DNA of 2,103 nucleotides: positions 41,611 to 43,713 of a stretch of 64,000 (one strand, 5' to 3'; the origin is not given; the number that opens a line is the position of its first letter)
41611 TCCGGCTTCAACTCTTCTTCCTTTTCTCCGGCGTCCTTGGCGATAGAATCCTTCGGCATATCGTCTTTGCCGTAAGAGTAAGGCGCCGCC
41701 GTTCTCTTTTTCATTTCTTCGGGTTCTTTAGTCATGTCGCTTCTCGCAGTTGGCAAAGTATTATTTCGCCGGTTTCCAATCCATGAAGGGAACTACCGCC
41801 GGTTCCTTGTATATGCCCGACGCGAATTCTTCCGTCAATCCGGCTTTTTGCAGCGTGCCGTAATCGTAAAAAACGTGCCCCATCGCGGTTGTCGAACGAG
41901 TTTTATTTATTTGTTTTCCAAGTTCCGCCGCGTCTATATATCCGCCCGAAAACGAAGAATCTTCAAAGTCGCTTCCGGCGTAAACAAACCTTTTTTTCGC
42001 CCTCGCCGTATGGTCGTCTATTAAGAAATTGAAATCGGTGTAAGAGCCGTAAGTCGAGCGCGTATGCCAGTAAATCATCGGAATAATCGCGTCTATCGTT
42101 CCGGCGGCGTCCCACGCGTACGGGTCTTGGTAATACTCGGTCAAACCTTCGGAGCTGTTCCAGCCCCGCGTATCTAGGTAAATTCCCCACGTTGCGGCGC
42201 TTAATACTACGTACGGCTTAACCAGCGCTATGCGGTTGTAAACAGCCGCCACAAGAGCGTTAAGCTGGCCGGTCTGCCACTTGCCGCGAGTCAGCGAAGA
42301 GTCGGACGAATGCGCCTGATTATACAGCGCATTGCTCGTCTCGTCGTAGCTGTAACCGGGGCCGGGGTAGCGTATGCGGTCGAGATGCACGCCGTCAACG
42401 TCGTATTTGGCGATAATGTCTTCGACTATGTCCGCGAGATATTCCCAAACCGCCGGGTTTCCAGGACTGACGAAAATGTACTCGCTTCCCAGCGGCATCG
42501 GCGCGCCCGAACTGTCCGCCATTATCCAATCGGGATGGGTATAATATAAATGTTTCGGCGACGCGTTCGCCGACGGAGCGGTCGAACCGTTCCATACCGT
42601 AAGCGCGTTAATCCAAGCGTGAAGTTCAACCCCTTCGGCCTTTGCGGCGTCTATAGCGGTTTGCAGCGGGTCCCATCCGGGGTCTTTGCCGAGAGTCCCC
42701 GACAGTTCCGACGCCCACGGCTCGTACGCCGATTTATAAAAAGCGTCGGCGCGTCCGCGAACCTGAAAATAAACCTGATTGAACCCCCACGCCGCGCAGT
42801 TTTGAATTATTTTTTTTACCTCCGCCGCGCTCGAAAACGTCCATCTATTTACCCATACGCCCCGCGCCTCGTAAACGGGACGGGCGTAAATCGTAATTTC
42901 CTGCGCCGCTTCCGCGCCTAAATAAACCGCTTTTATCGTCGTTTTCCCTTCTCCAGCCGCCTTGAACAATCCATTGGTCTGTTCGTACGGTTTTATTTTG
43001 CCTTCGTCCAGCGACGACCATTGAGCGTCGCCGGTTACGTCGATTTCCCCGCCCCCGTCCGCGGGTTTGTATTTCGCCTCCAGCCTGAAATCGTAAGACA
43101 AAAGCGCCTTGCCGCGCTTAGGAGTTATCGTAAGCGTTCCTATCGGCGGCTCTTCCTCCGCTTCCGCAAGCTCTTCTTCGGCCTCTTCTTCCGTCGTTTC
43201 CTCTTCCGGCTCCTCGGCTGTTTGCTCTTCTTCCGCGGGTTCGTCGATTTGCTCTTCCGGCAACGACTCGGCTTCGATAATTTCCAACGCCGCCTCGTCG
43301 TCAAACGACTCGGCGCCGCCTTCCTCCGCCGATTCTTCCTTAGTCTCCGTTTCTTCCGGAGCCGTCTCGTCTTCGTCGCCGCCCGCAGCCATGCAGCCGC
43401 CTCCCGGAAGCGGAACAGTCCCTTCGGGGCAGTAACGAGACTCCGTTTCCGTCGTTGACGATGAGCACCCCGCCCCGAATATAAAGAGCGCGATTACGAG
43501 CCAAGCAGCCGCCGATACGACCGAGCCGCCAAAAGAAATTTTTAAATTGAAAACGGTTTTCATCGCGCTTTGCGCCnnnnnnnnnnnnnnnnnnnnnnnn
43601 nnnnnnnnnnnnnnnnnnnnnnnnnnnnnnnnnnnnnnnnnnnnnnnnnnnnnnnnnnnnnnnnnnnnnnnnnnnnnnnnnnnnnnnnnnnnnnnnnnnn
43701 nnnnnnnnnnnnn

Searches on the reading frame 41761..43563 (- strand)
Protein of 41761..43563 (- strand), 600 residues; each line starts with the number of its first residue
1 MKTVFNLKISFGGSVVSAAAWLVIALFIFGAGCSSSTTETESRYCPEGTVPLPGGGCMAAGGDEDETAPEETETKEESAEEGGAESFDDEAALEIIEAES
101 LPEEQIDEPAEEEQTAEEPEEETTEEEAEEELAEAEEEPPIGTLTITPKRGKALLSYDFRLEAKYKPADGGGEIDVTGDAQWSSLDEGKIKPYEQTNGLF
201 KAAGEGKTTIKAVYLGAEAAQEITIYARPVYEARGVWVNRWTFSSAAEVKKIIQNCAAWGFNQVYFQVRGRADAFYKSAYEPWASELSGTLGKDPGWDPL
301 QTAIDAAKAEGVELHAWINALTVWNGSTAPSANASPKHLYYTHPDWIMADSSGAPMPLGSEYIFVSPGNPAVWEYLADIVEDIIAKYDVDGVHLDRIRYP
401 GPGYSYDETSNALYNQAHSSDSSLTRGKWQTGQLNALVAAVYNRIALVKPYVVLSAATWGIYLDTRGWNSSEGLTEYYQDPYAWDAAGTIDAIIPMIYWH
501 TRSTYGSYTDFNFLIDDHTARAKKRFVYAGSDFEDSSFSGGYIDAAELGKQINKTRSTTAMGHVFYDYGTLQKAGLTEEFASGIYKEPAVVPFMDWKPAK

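Call 14: search_protein_families(library=pfam, proteins=[window:41761-43563:-], max_evalue=0.00001)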
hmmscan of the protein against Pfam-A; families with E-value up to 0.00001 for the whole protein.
window:41761-43563:- (600 aa): 2 families
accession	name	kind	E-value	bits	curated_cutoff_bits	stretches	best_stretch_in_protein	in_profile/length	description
PF02638.21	GHL10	-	1.8e-44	152.6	27.9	1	233-506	2-269/311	Glycosyl hydrolase-like 10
PF13200.12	DUF4015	-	1.5e-07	31.3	27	1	338-498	88-226/313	Putative glycosyl hydrolase domain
